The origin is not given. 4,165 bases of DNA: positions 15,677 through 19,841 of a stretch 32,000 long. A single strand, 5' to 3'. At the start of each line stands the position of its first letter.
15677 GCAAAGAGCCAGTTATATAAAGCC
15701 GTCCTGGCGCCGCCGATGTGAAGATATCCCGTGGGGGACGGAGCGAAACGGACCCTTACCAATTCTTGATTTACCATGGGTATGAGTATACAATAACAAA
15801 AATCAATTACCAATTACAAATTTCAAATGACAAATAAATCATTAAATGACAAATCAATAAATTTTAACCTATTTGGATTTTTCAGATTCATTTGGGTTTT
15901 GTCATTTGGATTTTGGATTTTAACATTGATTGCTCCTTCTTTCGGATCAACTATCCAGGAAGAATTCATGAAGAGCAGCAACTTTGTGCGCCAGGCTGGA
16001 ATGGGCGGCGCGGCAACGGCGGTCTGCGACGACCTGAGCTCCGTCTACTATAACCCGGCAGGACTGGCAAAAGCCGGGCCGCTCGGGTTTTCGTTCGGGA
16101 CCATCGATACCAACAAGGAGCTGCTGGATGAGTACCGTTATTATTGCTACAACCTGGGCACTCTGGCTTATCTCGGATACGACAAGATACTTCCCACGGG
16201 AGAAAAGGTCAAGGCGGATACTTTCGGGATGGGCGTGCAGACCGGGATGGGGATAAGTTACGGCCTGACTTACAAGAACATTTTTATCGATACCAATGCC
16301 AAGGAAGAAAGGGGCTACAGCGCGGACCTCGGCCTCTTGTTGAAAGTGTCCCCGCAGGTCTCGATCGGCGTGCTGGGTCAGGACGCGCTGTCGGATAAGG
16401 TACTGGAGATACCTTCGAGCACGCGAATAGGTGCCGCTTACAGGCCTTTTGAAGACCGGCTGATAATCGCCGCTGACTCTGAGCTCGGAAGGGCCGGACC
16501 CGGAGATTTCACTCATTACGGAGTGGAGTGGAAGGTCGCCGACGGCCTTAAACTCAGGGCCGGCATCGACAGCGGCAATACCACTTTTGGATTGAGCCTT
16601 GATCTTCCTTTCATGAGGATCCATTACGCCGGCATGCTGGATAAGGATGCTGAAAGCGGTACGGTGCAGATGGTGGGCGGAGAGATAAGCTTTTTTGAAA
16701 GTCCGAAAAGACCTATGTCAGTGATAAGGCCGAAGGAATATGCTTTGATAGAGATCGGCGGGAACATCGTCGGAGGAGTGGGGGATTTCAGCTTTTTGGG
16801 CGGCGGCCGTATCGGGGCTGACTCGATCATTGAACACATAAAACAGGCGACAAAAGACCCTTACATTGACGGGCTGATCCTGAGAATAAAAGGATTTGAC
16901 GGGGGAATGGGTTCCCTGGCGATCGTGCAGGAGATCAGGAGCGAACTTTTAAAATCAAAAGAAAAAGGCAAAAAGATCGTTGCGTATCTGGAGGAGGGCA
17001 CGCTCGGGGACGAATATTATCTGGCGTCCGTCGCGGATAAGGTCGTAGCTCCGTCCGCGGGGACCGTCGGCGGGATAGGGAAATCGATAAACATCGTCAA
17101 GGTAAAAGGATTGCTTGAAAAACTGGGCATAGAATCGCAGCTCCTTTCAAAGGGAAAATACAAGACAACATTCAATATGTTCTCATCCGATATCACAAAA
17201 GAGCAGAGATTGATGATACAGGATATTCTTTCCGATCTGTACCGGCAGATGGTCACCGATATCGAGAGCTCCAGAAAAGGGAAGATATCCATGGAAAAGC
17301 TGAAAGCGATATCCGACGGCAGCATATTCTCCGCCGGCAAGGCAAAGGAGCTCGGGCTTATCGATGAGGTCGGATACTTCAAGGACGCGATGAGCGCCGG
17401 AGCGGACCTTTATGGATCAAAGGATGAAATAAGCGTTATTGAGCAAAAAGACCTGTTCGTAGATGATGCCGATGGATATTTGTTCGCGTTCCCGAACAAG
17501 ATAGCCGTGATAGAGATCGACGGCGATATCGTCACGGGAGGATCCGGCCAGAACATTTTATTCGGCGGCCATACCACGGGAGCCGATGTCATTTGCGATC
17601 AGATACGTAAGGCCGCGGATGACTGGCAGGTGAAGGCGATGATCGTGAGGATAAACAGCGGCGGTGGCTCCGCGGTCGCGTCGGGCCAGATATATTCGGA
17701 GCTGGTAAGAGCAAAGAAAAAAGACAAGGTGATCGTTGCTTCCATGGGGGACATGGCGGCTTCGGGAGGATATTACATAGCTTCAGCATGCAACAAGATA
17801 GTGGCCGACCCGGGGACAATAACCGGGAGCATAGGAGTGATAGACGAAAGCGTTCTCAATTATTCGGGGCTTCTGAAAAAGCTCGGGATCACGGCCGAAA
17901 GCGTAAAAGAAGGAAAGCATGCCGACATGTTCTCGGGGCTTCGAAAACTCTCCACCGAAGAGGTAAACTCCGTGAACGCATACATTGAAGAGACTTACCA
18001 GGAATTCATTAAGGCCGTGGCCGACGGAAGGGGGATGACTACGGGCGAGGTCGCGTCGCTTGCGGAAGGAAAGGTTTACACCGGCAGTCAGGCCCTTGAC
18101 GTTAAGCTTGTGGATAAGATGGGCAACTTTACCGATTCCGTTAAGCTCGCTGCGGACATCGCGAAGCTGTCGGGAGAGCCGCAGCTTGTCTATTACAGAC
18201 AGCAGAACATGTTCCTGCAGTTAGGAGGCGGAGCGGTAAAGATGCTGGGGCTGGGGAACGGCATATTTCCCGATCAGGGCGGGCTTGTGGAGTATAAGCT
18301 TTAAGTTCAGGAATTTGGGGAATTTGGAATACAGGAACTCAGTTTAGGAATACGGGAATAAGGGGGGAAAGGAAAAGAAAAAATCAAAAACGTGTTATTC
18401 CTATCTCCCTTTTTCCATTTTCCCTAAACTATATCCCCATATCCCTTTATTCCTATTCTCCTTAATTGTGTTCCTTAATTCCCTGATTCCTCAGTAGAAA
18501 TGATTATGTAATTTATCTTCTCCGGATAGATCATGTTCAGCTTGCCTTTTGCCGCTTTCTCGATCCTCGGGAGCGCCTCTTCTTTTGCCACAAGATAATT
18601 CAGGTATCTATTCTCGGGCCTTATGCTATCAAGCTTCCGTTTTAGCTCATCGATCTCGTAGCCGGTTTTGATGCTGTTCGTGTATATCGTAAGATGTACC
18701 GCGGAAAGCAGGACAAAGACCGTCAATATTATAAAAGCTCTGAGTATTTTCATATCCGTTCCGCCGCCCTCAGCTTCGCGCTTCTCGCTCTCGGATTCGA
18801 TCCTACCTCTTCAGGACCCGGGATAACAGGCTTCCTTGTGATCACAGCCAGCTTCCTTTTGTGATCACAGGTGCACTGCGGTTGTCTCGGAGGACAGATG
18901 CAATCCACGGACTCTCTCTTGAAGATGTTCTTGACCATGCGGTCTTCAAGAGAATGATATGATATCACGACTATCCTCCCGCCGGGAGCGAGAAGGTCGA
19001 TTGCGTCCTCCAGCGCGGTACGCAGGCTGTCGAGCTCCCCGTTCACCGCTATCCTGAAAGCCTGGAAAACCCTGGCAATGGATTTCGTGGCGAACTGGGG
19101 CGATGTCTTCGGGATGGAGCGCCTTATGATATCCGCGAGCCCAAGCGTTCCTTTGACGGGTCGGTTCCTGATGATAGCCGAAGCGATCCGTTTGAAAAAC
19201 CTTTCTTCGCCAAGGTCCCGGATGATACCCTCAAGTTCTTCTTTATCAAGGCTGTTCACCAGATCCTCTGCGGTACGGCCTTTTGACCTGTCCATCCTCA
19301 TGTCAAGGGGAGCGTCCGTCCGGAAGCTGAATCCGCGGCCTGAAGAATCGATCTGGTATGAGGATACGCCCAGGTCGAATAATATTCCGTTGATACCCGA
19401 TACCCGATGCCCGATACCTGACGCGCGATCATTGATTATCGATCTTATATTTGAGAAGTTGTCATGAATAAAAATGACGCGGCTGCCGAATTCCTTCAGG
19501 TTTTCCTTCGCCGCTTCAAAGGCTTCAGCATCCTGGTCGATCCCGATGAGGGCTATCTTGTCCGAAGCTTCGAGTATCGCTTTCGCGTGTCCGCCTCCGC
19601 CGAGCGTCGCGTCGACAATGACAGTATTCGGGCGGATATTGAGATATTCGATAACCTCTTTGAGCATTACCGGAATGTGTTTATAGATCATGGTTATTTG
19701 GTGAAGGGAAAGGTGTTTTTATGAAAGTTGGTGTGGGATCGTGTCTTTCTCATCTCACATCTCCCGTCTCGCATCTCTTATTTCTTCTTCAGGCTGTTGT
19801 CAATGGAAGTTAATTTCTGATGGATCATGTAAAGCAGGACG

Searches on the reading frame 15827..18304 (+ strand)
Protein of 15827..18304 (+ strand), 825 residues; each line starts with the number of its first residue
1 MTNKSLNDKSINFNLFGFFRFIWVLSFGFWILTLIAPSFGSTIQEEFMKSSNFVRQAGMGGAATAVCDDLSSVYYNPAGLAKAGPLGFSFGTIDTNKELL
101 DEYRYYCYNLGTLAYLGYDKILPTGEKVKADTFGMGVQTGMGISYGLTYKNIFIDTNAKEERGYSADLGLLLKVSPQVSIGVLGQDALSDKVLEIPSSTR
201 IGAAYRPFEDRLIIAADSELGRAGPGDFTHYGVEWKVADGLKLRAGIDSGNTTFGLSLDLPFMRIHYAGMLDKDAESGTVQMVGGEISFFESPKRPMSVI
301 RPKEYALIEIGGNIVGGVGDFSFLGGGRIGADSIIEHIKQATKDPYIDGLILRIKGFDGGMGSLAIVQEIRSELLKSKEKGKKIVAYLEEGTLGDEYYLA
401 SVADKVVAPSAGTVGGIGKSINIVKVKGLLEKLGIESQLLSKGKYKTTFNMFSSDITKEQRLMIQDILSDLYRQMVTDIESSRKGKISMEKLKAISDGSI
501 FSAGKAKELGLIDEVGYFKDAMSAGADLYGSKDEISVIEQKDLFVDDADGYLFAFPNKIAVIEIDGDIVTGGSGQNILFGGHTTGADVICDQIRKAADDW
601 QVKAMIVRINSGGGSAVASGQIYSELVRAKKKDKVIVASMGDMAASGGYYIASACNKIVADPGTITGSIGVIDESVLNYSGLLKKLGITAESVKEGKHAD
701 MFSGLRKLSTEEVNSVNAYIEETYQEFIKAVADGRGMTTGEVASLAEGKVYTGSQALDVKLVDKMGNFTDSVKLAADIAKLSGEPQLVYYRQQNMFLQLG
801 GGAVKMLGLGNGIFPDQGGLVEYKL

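Call 21: search_protein_families(library=pfam, proteins=[window:15827-18304:+], max_evalue=0.00001)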
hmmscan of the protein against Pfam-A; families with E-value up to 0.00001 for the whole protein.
window:15827-18304:+ (825 aa): 2 families
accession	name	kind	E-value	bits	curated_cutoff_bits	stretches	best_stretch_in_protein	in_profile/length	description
PF01343.23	Peptidase_S49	-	2.1e-76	255.6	24.9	2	629-781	2-153/154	Peptidase family S49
PF01972.22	SDH_protease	-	1.5e-06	27.9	31.3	0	589-679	81-162/286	ClpP-like SDH-type serine proteinase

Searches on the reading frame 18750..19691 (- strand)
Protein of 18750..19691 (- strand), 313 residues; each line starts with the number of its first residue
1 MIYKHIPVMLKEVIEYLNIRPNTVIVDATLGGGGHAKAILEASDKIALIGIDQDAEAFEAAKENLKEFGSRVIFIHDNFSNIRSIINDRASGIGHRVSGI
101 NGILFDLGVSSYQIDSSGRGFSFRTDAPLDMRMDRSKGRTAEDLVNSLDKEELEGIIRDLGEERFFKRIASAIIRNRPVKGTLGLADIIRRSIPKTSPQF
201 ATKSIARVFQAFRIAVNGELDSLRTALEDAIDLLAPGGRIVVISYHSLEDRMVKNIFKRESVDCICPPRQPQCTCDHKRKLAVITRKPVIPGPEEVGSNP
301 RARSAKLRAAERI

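Call 21: search_protein_families(library=pfam, proteins=[window:18750-19691:-], max_evalue=0.00001)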
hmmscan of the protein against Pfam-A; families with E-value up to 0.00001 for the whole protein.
window:18750-19691:- (313 aa): 1 family
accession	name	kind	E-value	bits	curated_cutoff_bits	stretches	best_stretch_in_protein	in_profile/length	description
PF01795.25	Methyltransf_5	-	2.8e-110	369.1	27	1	3-313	2-309/309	MraW methylase family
